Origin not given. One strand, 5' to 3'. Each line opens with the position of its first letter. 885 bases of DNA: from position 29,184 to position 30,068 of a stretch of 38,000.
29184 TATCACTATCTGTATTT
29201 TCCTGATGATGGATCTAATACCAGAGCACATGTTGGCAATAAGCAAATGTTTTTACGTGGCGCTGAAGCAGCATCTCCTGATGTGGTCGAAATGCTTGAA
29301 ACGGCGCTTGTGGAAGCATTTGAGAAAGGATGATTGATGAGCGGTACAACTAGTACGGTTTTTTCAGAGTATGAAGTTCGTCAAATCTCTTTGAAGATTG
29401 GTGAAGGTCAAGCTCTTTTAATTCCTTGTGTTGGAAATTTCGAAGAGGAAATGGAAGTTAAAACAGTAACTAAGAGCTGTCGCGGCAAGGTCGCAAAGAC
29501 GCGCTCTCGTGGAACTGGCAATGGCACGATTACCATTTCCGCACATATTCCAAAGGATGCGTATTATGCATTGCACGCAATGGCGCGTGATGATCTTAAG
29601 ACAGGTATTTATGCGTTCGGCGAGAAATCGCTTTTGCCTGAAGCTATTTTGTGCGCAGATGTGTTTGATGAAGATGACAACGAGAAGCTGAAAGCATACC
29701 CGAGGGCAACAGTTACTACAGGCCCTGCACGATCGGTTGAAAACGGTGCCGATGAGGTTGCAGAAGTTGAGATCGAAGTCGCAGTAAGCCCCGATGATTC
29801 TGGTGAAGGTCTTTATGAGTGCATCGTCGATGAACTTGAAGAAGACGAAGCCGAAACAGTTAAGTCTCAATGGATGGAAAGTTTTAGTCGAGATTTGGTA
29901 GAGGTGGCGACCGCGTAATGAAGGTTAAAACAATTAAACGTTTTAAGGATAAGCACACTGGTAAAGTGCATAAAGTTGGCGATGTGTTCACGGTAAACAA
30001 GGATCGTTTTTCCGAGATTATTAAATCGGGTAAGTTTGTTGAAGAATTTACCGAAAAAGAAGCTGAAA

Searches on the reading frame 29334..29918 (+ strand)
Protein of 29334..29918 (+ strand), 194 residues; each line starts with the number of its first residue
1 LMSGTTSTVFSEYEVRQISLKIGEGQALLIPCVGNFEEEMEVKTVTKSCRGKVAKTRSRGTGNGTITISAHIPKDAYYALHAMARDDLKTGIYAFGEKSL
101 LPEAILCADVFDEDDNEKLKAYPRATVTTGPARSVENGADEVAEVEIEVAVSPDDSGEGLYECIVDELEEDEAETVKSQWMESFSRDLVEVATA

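Call 11: search_protein_families(library=phrogs, proteins=[window:29334-29918:+], max_evalue=0.001)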
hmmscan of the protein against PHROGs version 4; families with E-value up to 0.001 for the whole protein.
window:29334-29918:+ (194 aa): 1 family
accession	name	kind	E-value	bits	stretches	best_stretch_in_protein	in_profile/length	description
phrog_117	-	tail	3.3e-08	34.3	1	41-183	89-225/319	major tail protein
